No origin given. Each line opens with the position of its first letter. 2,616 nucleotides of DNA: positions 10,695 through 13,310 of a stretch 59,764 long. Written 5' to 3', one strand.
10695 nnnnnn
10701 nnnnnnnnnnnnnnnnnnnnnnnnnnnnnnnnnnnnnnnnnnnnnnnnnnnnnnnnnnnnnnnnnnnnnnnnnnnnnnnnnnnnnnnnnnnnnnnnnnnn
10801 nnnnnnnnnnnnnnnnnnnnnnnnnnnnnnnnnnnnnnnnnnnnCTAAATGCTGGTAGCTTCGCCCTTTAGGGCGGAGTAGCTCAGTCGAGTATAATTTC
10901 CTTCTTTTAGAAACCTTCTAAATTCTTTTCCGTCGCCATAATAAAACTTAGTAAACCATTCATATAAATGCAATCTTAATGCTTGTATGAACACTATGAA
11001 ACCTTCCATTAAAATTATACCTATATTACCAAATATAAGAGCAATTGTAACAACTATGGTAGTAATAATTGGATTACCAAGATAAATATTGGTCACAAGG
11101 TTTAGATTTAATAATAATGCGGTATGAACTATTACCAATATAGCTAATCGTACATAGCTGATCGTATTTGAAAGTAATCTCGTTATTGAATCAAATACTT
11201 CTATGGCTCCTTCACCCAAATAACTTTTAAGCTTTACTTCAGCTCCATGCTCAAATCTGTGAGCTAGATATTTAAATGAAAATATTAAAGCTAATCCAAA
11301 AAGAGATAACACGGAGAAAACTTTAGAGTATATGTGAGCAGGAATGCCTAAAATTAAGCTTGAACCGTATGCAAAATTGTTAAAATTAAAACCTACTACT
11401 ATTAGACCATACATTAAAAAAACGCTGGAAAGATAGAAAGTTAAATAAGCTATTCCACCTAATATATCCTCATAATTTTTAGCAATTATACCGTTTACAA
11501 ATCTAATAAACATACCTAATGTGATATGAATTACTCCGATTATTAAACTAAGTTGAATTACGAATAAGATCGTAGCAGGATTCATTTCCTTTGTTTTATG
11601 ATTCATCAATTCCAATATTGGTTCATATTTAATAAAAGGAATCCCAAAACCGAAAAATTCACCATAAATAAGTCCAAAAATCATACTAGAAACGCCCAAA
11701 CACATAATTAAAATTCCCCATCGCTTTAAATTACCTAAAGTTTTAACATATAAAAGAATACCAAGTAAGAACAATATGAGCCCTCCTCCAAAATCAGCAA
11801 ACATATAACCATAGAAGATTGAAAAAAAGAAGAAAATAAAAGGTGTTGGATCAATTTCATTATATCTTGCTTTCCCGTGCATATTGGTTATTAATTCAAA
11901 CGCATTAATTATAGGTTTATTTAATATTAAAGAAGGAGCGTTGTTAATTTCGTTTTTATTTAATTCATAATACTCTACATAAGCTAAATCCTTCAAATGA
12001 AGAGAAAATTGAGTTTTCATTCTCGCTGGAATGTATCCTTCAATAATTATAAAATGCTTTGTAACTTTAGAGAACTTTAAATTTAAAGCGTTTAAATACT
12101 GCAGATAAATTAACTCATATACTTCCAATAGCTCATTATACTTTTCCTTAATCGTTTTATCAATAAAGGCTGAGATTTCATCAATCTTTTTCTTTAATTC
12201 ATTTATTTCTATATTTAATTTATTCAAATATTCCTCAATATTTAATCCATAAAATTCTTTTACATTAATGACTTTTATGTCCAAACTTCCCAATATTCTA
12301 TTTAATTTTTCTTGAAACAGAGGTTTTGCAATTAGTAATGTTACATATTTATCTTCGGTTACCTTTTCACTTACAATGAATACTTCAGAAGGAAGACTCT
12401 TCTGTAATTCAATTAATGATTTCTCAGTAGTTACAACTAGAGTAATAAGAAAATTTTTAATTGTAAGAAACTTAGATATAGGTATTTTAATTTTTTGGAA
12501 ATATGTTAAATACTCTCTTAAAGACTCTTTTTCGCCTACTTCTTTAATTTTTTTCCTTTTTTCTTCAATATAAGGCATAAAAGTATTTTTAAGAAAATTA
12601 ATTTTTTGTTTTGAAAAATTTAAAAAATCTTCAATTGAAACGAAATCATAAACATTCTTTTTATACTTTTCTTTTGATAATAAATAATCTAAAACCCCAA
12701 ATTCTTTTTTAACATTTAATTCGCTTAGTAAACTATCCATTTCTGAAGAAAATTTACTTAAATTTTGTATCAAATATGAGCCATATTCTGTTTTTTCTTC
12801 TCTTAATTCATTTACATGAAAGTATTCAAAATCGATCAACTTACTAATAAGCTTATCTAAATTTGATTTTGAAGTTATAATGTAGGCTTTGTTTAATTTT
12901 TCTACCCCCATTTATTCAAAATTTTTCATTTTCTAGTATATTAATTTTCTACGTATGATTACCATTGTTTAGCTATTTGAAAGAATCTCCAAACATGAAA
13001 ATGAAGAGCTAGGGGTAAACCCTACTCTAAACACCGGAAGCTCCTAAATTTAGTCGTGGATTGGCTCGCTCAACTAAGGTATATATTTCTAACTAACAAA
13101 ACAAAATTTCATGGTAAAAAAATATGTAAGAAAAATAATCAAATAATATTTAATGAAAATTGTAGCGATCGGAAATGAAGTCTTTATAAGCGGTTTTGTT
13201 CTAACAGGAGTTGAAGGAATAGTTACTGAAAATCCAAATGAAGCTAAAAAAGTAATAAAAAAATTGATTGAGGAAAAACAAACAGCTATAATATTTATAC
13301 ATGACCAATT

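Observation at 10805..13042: atpI is inverted inside the A-type ATPase operon and bracketed by two direct copies of a hairpin-bearing ~57-nt element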

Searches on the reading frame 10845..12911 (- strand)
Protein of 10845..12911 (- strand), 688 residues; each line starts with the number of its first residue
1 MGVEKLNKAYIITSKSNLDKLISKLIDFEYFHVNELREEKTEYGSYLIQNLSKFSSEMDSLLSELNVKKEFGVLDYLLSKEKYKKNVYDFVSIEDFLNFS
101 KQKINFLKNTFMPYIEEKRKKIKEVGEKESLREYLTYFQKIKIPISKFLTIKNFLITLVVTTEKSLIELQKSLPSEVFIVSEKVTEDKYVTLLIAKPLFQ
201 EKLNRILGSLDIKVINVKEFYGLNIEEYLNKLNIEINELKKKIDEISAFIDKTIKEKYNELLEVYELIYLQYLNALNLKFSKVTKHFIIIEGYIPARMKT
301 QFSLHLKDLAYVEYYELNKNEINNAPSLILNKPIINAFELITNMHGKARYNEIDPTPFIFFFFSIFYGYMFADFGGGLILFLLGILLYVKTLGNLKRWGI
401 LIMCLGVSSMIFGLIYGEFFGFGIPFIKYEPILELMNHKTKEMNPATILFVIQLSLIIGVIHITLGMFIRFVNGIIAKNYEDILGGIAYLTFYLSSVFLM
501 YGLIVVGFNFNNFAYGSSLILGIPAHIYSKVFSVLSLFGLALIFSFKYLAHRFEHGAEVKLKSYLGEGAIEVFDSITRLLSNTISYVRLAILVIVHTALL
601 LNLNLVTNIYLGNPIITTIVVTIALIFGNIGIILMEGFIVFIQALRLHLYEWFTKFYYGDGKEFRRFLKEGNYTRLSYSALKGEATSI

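Call 8: find_related_loci(query=window:10848-12911:-, collection=genome_contigs, flank=4000)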
Query window:10848-12911:- (688 aa) in genome_contigs; peptide patterns used: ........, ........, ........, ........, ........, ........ (x = any residue, [..] = any of these).
280 stretches matched a pattern; 155 encode a relative of the query (tblastn E <= 1e-3); the best 80 are kept; 80 distinct loci.
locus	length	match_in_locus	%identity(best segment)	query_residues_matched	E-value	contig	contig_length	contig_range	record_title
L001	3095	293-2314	79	1-674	0e+0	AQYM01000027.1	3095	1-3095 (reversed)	Crenarchaeota archaeon SCGC AAA471-B05 YNPFFA_1DRAFT_contig_6.7_C, whole genome shotgun sequence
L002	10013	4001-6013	48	3-678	0e+0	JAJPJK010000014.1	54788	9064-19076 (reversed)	MAG: Crenarchaeota archaeon isolate Centralia_MAG_457 k107_34723455, whole genome shotgun sequence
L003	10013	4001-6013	49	3-678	0e+0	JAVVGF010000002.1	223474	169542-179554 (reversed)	MAG: Thermoproteota archaeon isolate PSS.bin.2 NODE_2_length_223474_cov_43.059879, whole genome shotgun sequence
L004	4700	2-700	92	446-678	6e-124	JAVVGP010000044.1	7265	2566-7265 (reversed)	MAG: Thermoproteota archaeon isolate PSS.bin.9 NODE_1778_length_7265_cov_93.155340, whole genome shotgun sequence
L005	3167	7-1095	55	316-678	2e-122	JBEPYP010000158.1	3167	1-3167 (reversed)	MAG: Thermoproteota archaeon isolate 03V1_S199.concoct.120_sub NODE_19509_length_3167_cov_10.555592, whole genome shotgu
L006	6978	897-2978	30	1-687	3e-89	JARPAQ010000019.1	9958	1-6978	MAG: Nitrososphaerota archaeon isolate XS84Bin3 XS84_03_101_413541, whole genome shotgun sequence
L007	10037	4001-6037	30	1-667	3e-87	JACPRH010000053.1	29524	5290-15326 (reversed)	MAG: Thaumarchaeota archaeon isolate NC_groundwater_674_Ag_B-0.1um_49_231 B_1_S1_Biohub_coassembly_k141_3791743, whole g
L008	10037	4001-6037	30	1-682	1e-86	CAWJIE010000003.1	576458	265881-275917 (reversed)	MAG: uncultured Nitrososphaerota archaeon isolate MFD03726.bin.2.165 genome assembly, contig: contig_34448, whole genome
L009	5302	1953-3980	29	1-679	3e-83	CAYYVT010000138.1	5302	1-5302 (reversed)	MAG TPA_asm: uncultured Nitrososphaerales archaeon isolate SRP140028_co1_191 genome assembly, contig: k141_6174936, whol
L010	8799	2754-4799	29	1-678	1e-82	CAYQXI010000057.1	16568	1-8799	MAG TPA_asm: uncultured Nitrosopumilales archaeon isolate binchicken_co25_132 genome assembly, contig: k141_150728, whol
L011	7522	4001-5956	30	1-678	2e-80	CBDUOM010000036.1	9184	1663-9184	MAG TPA_asm: uncultured archaeon isolate SRR6823441_concoct_23 genome assembly, contig: ERZ1742239.10451, whole genome s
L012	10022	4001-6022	28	1-683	2e-77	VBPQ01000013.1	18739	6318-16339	MAG: Thaumarchaeota archaeon isolate TA_14 14_1009_16_40cm_scaffold_21108, whole genome shotgun sequence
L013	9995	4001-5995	30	1-668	2e-77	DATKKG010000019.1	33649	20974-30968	MAG TPA_asm: Conexivisphaerales archaeon isolate SMAG_U14651 k141_2234560, whole genome shotgun sequence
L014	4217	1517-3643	29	1-678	3e-77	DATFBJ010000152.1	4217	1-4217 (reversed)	MAG TPA_asm: Nitrososphaeraceae archaeon isolate SMAG_U8525 k141_2647167, whole genome shotgun sequence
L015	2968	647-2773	30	1-678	2e-78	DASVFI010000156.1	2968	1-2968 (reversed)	MAG TPA_asm: Nitrososphaeraceae archaeon isolate SMAG_U2085 k141_1330114, whole genome shotgun sequence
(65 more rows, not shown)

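Call 49: find_encoding_contigs(protein=window:10845-12911:-, flank=3000, max_places=6)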
Protein window:10845-12911:- (688 aa): 13 contigs read that carry it; 6 places shown.
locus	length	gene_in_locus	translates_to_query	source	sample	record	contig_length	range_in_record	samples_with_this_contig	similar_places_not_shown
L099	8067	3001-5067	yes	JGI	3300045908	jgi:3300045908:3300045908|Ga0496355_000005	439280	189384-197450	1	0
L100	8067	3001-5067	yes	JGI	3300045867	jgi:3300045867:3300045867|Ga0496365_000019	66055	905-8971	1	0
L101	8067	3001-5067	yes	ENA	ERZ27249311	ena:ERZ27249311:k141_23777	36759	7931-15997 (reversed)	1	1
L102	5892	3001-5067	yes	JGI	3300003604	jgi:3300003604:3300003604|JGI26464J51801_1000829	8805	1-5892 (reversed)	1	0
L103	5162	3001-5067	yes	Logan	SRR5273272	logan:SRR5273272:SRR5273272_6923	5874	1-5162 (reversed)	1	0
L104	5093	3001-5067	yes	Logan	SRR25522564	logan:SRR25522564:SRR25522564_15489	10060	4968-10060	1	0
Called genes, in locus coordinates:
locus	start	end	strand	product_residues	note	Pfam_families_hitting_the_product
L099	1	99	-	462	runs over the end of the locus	PF02874:ATP-synt_ab_N, PF00006:ATP-synt_ab, PF22919:ATP-synt_VA_C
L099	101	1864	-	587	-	PF02874:ATP-synt_ab_N, PF16886:ATP-synt_ab_Xtn, PF00006:ATP-synt_ab, PF22919:ATP-synt_VA_C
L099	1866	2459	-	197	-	PF01991:vATP-synt_E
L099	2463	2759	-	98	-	PF01990:ATP-synt_F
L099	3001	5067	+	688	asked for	PF01496:V_ATPase_I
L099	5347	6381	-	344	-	PF01992:vATP-synt_AC39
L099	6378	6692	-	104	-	-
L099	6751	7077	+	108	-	PF03297:Ribosomal_S25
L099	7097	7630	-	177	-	PF22511:PBP2 (weak)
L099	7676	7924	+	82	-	-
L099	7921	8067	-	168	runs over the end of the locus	PF08123:DOT1 (weak), PF06325:PrmA (weak), PF02390:Methyltransf_4 (weak), PF13847:Methyltransf_31 (weak), PF13649:Methyltransf_25 (weak)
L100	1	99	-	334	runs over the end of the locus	?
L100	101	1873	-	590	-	PF02874:ATP-synt_ab_N, PF16886:ATP-synt_ab_Xtn, PF00006:ATP-synt_ab, PF22919:ATP-synt_VA_C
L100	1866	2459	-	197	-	PF01991:vATP-synt_E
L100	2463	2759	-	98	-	PF01990:ATP-synt_F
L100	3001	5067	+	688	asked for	PF01496:V_ATPase_I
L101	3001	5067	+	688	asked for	PF01496:V_ATPase_I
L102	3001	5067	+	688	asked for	PF01496:V_ATPase_I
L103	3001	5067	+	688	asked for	PF01496:V_ATPase_I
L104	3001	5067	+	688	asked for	PF01496:V_ATPase_I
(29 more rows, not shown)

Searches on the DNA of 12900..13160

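Call 15: search_rna_families(source=window, start=12900, end=13160, threshold=evalue, max_evalue=10, show_alignments=3)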
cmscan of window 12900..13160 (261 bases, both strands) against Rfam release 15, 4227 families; matches with E-value up to 10: 2.
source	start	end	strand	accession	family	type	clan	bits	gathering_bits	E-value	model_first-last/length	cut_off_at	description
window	12999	13050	+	RF02726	sno_ZL63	Gene; snRNA; snoRNA; CD-box;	-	13.8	50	4.5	1-43/43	no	Small nucleolar RNA ZL63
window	12942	12993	-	RF00026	U6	Gene; snRNA; splicing;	CL00009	12.8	44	1.2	1-51/105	no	U6 spliceosomal RNA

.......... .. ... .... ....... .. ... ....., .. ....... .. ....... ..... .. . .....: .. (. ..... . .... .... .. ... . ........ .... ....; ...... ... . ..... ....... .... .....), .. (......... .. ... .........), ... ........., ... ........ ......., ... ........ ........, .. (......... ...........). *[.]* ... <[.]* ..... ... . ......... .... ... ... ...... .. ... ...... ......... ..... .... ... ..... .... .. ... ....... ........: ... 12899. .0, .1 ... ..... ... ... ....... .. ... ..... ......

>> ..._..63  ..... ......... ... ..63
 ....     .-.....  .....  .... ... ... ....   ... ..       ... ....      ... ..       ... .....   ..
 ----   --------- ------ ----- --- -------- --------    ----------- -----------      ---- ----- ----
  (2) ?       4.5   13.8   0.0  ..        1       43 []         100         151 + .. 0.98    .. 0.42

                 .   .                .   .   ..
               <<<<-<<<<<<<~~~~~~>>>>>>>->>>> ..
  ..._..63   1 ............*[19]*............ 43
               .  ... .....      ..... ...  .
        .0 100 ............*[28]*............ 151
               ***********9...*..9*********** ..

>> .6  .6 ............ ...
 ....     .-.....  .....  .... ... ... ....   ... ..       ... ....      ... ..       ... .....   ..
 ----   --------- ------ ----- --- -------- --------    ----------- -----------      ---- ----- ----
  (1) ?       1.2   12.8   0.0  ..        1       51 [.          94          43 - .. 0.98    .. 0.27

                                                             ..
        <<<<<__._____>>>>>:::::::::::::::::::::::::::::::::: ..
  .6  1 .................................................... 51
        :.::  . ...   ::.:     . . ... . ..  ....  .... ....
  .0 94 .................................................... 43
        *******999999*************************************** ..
